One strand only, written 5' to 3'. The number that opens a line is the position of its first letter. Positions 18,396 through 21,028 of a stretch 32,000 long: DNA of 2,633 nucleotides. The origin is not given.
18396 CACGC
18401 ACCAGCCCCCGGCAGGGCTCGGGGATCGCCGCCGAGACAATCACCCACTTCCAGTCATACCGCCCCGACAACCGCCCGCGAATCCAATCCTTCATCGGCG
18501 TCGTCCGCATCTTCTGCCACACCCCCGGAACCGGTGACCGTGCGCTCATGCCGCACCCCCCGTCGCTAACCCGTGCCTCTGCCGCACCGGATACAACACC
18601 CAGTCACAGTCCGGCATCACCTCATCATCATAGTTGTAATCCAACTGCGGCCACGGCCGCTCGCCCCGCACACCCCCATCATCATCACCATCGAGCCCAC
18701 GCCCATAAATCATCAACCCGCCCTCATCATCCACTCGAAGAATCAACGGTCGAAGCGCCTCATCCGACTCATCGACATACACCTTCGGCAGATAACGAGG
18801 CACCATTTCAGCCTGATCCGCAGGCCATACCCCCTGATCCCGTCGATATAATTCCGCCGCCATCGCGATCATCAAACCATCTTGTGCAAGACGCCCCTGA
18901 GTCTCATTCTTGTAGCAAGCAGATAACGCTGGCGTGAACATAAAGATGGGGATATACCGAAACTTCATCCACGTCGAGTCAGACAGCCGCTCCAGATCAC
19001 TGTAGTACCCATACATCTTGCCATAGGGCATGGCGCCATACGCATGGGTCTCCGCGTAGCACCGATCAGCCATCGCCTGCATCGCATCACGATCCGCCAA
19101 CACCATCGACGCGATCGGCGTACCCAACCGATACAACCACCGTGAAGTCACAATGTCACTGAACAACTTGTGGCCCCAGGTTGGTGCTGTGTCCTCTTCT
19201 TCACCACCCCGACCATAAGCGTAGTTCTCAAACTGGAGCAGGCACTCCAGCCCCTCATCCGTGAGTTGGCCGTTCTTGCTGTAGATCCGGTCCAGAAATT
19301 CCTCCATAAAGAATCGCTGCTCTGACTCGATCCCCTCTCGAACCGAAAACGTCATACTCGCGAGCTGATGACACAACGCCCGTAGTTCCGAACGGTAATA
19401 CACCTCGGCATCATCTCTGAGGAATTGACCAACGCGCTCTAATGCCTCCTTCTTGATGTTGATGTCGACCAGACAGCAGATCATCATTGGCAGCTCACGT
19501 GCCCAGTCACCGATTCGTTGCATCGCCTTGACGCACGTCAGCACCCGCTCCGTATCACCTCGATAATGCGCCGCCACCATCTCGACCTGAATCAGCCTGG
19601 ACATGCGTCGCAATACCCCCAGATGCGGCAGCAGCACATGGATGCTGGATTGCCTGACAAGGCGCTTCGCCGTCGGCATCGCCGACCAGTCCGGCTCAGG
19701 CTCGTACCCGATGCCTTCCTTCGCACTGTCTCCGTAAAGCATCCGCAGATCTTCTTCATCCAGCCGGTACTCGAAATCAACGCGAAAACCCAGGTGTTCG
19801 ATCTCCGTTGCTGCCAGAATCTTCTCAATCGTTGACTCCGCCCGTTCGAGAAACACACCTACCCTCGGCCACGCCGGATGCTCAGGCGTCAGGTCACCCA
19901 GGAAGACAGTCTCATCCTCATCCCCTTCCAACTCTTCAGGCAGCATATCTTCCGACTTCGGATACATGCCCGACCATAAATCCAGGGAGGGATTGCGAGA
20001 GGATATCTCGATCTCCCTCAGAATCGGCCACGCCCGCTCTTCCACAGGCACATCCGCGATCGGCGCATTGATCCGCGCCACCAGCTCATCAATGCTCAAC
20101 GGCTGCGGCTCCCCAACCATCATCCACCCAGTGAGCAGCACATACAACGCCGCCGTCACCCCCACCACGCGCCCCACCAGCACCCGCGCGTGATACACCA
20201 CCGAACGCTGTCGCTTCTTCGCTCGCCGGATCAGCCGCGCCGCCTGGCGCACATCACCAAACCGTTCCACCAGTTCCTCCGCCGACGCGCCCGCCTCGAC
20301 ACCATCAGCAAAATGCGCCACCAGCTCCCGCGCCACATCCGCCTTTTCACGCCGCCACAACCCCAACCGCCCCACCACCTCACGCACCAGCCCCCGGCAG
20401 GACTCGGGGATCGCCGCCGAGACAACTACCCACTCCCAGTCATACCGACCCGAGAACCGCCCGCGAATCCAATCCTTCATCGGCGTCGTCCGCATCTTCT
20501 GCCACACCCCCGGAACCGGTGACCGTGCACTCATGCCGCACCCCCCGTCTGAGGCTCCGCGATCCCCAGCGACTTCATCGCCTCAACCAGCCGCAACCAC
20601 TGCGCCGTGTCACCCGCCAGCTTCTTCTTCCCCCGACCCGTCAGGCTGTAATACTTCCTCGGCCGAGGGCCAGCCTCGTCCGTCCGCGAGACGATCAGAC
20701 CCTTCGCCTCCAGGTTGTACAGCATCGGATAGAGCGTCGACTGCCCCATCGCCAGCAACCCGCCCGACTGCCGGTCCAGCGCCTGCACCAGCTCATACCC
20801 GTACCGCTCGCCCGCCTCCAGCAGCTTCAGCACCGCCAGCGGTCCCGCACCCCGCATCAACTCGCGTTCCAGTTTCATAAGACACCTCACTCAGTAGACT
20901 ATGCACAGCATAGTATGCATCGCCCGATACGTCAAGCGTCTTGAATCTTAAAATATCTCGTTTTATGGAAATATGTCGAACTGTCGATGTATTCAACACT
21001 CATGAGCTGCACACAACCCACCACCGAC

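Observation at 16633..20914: PadR plus two tandem HAAS/DUF1700-like single-pass membrane proteins: candidate one-regulator/two-sensor transmembrane signalling module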

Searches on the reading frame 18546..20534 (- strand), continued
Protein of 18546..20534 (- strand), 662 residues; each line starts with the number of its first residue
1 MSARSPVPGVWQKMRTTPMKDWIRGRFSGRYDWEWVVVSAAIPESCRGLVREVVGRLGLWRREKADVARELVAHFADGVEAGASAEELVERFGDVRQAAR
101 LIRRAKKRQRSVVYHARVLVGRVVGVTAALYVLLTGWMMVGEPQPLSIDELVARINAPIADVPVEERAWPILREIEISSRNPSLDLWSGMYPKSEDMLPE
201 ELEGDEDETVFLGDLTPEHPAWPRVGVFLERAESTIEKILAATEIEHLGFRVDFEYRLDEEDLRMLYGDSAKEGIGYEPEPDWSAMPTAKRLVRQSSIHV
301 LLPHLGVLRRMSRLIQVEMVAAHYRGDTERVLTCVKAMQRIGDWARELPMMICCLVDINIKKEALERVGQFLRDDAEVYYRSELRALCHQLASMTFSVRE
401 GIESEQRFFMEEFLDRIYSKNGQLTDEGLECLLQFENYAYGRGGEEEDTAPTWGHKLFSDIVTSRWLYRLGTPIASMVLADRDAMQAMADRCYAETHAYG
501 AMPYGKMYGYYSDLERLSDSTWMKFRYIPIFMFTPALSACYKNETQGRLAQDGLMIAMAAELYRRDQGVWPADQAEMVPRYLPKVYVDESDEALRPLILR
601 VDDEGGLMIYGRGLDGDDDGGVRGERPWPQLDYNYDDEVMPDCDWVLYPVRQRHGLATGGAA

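Call 28: search_protein_families(library=pfam, alignment_id=A2, max_evalue=1)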
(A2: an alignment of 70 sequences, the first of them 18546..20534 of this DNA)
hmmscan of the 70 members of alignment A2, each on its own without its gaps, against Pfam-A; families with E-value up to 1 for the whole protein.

A. member 1, window:18546-20534:- (662 aa): 1 family
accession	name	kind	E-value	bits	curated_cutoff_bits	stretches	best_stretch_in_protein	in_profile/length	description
PF22564.2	HAAS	-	2.1e-06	28.5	27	1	56-100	9-54/55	HAAS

B. families by the number of members that match (of 70 scanned): 35 families (the first 25 are shown)
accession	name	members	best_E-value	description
PF22564.2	HAAS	56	2.5e-08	HAAS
PF12867.12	DinB_2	2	0.081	DinB superfamily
PF08334.16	T2SSG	2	0.12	Type II secretion system (T2SS), protein G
PF04286.17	DUF445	1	0.0067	Protein of unknown function (DUF445)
PF19613.4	DUF6118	1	0.014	Family of unknown function (DUF6118)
PF19561.4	DUF6083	1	0.026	Family of unknown function (DUF6083)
PF17247.7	DUF5316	1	0.049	Family of unknown function (DUF5316)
PF18766.7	SWI2_SNF2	1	0.076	SWI2/SNF2 ATPase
PF13176.12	TPR_7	1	0.093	Tetratricopeptide repeat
PF04444.19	Dioxygenase_N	1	0.1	Catechol dioxygenase N terminus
PF06570.16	DUF1129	1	0.11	Protein of unknown function (DUF1129)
PF06183.18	DinI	1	0.11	DinI-like family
PF22977.2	WHD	1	0.11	Winged helix domain, variant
PF01127.27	Sdh_cyt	1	0.15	Succinate dehydrogenase/Fumarate reductase transmembrane subunit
PF13360.13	PQQ_2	1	0.15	Outer membrane protein assembly factor BamB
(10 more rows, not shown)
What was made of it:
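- On HAAS-PadR dyad: 56 of 70 family members match at E<1, the best at 2.5e-8 (call 28).
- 56 of 70 family members match HAAS (call 28).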

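Call 30: find_encoding_contigs(protein=P0002, flank=6000, max_places=3)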
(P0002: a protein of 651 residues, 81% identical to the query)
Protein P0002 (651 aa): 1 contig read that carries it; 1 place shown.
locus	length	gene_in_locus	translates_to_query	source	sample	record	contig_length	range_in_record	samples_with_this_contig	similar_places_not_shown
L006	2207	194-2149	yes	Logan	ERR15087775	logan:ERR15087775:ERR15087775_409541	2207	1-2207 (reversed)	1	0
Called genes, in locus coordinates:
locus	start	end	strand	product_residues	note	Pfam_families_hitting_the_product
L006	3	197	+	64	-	?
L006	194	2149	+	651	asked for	-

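Call 31: find_encoding_contigs(protein=P0046, flank=6000, max_places=2)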
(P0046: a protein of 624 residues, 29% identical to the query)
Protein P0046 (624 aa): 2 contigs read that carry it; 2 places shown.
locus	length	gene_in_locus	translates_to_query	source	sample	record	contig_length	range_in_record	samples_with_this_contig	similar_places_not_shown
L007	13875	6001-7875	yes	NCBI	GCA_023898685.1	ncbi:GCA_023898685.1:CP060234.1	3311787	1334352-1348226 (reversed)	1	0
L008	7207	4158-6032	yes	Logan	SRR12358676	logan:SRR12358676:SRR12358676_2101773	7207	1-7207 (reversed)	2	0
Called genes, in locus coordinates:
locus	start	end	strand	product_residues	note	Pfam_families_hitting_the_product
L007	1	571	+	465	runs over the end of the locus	PF12679:ABC2_membrane_2, PF12730:ABC2_membrane_4 (weak)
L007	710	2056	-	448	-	PF06689:zf-C4_ClpX, PF00004:AAA, PF07724:AAA_2, PF10431:ClpB_D2-small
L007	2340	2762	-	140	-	PF09851:SHOCT (weak)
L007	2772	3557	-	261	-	-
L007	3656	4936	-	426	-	PF04235:DUF418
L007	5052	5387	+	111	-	PF05258:DciA (weak)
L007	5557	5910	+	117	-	PF03551:PadR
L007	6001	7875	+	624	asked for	-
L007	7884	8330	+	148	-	-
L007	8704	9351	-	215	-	-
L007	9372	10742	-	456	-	PF05048:NosD (faint), PF13229:Beta_helix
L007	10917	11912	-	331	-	-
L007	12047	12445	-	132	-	-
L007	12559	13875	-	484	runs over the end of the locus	PF14312:FG-GAP_2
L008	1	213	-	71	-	?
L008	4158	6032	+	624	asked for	-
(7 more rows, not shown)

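Call 32: find_encoding_contigs(protein=P0027, flank=6000, max_places=2)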
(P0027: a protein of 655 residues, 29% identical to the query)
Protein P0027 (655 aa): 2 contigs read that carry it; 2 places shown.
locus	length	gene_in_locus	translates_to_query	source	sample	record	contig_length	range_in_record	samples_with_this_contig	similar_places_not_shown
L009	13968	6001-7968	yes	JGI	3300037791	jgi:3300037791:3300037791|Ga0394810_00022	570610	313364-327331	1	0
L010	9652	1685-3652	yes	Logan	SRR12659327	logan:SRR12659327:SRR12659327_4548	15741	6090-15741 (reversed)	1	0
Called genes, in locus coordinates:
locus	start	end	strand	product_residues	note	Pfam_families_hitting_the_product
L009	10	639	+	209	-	PF00005:ABC_tran, PF02463:SMC_N (faint), PF13191:AAA_16 (weak), PF13304:AAA_21 (faint), PF13401:AAA_22 (weak)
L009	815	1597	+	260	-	-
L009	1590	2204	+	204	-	PF02195:ParB_N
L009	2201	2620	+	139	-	-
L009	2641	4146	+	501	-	-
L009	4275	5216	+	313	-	-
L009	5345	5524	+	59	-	-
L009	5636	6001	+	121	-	PF03551:PadR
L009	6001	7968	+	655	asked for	-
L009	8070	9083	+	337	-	PF00005:ABC_tran, PF13304:AAA_21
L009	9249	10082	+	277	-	PF06182:ABC2_membrane_6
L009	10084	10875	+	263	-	PF06182:ABC2_membrane_6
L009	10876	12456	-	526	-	PF13709:DUF4159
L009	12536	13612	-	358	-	PF13439:Glyco_transf_4, PF13579:Glyco_trans_4_4 (weak), PF00534:Glycos_transf_1, PF13692:Glyco_trans_1_4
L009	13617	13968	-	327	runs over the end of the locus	PF00149:Metallophos, PF12850:Metallophos_2 (faint)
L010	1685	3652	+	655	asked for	-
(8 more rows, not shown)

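Call 64: search_protein_families(library=pfam, proteins=[L007:7884-8330:+, L003:7904-8305:+], max_evalue=0.01)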
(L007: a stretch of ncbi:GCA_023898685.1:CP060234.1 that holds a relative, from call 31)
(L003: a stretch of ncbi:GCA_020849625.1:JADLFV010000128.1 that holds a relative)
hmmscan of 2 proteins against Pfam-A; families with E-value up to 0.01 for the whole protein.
L007:7884-8330:+ (148 aa): 1 family
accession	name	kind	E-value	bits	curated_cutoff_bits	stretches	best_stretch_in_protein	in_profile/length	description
PF12773.13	DZR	-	0.0035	17.9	27.3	1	20-43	14-34/45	Double zinc ribbon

L003:7904-8305:+ (133 aa): 1 family
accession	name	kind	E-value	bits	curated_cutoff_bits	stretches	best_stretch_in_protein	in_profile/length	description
PF08308.17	PEGA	-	1.9e-10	40.9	20.8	1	23-69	3-49/71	PEGA domain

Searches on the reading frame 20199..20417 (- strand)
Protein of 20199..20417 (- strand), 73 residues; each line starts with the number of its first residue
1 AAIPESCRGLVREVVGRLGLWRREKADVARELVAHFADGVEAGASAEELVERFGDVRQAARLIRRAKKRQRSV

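Call 48: find_related_loci(query=A3, collection=genome_contigs, flank=5000)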
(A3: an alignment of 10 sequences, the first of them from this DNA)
Query A3 (73 aa) in genome_contigs; peptide patterns used: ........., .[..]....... (x = any residue, [..] = any of these).
277 stretches matched a pattern; 128 encode a relative of the query (tblastn E <= 1e-3); the best 80 are kept; 80 distinct loci.
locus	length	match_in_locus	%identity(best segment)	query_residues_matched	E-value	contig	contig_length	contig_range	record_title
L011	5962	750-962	66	3-73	6e-25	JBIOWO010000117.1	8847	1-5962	MAG: Lacipirellulaceae bacterium isolate MAG080 k127_2294140, whole genome shotgun sequence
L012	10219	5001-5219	63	1-73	7e-25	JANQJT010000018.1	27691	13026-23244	MAG: Phycisphaeraceae bacterium isolate PL25a_bin.124 k99_4481052, whole genome shotgun sequence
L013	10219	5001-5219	60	1-73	2e-24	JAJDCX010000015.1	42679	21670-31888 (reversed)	MAG: Phycisphaeraceae bacterium isolate OFTM41 OFTM41_14, whole genome shotgun sequence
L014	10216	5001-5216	64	1-72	3e-24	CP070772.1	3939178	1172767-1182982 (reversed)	MAG: Phycisphaerales bacterium isolate bin220 chromosome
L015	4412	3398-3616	62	1-73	4e-24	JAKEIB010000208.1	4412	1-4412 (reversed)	MAG: Planctomycetota bacterium isolate PMV_8.38 PMV_8.38.k101_463106, whole genome shotgun sequence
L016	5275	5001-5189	71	11-73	6e-24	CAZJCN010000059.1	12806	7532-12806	MAG TPA_asm: uncultured Phycisphaeraceae bacterium isolate SRP162660_co1_24 genome assembly, contig: NODE_3356_length_12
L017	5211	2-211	63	3-72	7e-24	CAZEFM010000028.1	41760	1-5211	MAG TPA_asm: uncultured Phycisphaeraceae bacterium isolate SRP268622_co1_289 genome assembly, contig: NODE_1712_length_4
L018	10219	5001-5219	63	1-73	2e-23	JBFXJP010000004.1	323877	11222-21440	MAG: Phycisphaerales bacterium isolate CA_2019_TPIn_54 NODE_96_length_323877_cov_13.909473_TPIn, whole genome shotgun se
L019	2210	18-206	68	11-73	1e-23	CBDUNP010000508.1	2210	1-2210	MAG TPA_asm: uncultured bacterium isolate SRR22808131_maxbin2_17 genome assembly, contig: ERZ25043456.54531, whole genom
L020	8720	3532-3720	68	11-73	2e-23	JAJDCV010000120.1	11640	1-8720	MAG: Phycisphaeraceae bacterium isolate OFTM355 OFTM355_119, whole genome shotgun sequence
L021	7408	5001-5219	63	1-73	2e-23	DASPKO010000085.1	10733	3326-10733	MAG TPA_asm: Phycisphaerales bacterium isolate SMAG_U12038 k141_554108, whole genome shotgun sequence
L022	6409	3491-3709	63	1-73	3e-23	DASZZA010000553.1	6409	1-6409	MAG TPA_asm: Lacipirellulaceae bacterium isolate SMAG_U6224 k141_942539, whole genome shotgun sequence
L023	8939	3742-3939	68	8-73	3e-23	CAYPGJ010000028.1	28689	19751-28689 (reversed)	MAG TPA_asm: uncultured Phycisphaeraceae bacterium isolate binchicken_co322_86 genome assembly, contig: NODE_2580_length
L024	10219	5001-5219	58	1-73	6e-23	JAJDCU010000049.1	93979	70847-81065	MAG: Phycisphaeraceae bacterium isolate OFTM326 OFTM326_48, whole genome shotgun sequence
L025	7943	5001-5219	66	1-73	6e-23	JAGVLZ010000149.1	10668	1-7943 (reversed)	MAG: Phycisphaerales bacterium isolate SW_45 c_000000135349, whole genome shotgun sequence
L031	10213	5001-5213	58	3-73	3e-22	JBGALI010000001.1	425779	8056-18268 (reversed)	MAG: Phycisphaerales bacterium isolate MAG_AAO_H125.64 AAOH125-64_opera_contig_88, whole genome shotgun sequence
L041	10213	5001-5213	56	1-71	4e-21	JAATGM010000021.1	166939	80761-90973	MAG: Planctomycetota bacterium isolate bin_345 k141_2314507, whole genome shotgun sequence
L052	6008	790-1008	59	1-73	2e-20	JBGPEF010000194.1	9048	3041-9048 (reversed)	MAG: Tepidisphaeraceae bacterium isolate OBJ_0618_7090110_97 k141_11409569_length_9048_cov_9.0000, whole genome shotgun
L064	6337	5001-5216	63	1-72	2e-19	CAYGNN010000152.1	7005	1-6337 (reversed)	MAG TPA_asm: uncultured Phycisphaeraceae bacterium isolate ERP116193_co2_277 genome assembly, contig: NODE_25413_length_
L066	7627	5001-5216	54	1-72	1e-19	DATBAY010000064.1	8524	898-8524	MAG TPA_asm: Lacipirellulaceae bacterium isolate SMAG_U5744 k141_2565744, whole genome shotgun sequence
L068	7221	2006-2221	54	1-72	4e-19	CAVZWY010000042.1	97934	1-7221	MAG: uncultured Planctomycetaceae bacterium isolate MFD02416.bin.2.64 genome assembly, contig: contig_88956, whole genom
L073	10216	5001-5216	57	1-72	5e-19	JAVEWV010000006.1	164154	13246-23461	MAG: Phycisphaerales bacterium isolate BF4_154 NODE_195_length_164154_cov_6.416803_Biofilm4, whole genome shotgun sequen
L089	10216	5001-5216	53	1-72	7e-16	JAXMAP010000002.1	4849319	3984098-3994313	MAG: Phycisphaerae bacterium isolate STL-PLA13 C1.27.fa-2, whole genome shotgun sequence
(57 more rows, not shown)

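Call 58: search_protein_families(library=pfam, proteins=[L031:2736-4403:+, L089:6863-9130:+, L073:6569-8419:+, L064:2453-4411:+, L041:8539-10212:+, L068:611-1702:+], max_evalue=0.01)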
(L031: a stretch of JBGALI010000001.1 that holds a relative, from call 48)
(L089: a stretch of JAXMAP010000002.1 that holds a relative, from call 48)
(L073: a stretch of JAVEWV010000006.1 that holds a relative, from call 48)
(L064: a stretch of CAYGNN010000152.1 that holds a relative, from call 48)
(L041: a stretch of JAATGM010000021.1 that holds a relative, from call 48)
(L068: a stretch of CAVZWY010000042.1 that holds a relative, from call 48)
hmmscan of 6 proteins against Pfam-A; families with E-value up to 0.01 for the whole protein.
L031:2736-4403:+ (555 aa): 0 families

L089:6863-9130:+ (755 aa): 0 families

L073:6569-8419:+ (616 aa): 0 families

L064:2453-4411:+ (652 aa): 0 families

L041:8539-10212:+ (558 aa): 0 families

L068:611-1702:+ (363 aa): 0 families

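Call 64: search_protein_families(library=pfam, proteins=[L066:7001-7627:+, L052:305-679:+], max_evalue=0.01)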
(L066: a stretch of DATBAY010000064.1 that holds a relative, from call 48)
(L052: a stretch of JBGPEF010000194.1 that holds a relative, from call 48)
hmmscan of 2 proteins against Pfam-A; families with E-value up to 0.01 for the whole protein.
L066:7001-7627:+ (209 aa): 5 families
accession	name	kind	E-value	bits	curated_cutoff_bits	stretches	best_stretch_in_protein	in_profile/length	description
PF01738.24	DLH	-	1.4e-05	25.3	21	1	105-198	65-160/217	Dienelactone hydrolase family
PF02230.22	Abhydrolase_2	-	0.00083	19.7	23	1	117-198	89-173/217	Phospholipase/Carboxylesterase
PF00326.27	Peptidase_S9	-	0.0021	18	22.6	1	113-173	43-103/213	Prolyl oligopeptidase family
PF10503.15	Esterase_PHB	-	0.0083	15.8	23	0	116-203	79-164/219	Esterase PHB depolymerase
PF12146.15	Hydrolase_4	-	0.009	15.8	27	0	112-168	56-109/239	Serine aminopeptidase, S33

L052:305-679:+ (124 aa): 0 families

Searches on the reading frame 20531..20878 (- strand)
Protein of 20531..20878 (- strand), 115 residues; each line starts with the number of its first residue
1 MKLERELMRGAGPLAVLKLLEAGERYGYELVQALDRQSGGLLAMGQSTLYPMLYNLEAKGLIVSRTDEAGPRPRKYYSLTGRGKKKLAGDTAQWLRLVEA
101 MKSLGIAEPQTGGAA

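Call 3: search_protein_families(library=pfam, proteins=[window:20531-20878:-], max_evalue=1)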
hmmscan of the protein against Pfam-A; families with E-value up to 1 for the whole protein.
window:20531-20878:- (115 aa): 7 families
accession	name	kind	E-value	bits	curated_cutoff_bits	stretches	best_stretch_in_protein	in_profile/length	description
PF03551.20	PadR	-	2e-21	76.2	27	1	16-88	1-74/75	Transcriptional regulator PadR-like family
PF04458.17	DUF505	-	0.00075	18.4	28.7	1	49-108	367-425/622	Protein of unknown function (DUF505)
PF13601.12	HTH_34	-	0.053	14.1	27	1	43-88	25-70/80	Winged helix DNA-binding domain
PF11313.14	DUF3116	-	0.073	13.5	25.9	1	43-88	38-80/84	Protein of unknown function (DUF3116)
PF01978.25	TrmB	-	0.092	13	25.6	1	45-77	35-63/68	Sugar-specific transcriptional regulator TrmB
PF01713.27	Smr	-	0.13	12.9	25.7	1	79-114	33-69/77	Smr domain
PF01638.23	HxlR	-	0.13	12.6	20.8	1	44-85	31-71/91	HxlR-like helix-turn-helix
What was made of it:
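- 20531..20878 (-): padR: 115-aa short PadR-type winged-helix repressor. Pfam PadR 2e-21 (call 3).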

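Call 5: search_protein_families(library=ncbifam, proteins=[window:20531-20878:-], max_evalue=1)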
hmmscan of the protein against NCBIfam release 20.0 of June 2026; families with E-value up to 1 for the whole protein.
window:20531-20878:- (115 aa): 9 families
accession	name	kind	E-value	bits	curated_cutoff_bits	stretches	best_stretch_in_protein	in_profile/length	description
TIGR03433.1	padR_acidobact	paralog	8.2e-21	74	101.8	1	9-103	2-97/101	PadR family transcriptional regulator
NF053635.1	TransRegRv3488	equivalog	1e-09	38.5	140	1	5-93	2-87/98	Rv3488 family transcriptional regulator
NF006931.0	PRK09416.1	equivalog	1.7e-09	38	112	1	14-88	46-116/135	PadR family transcriptional regulator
NF041230.1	BagL_FevM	exception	4.8e-07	29.9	230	1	34-97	55-118/145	MarR family transcriptional regulator BagL/FevM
TIGR02719.1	repress_PhaQ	equivalog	7.2e-05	23.1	139.35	1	20-88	33-100/138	poly-beta-hydroxybutyrate-responsive repressor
NF004170.0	PRK05638.1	equivalog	0.0047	15.5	421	1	9-85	369-436/442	threonine synthase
NF053602.1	Phr_regulator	exception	0.031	13.9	320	1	42-79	35-73/191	heat shock transcription regulator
NF053755.1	MsvR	equivalog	0.032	13.9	220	1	15-82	17-75/236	transcriptional factor MsvR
NF052638.1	TransRegOhrRVib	equivalog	0.088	12.5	200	1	39-84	58-102/141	transcriptional regulator OhrR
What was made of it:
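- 20531..20878 (-): NCBIfam padR_acidobact 74 bits, below its cut-off (call 5).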
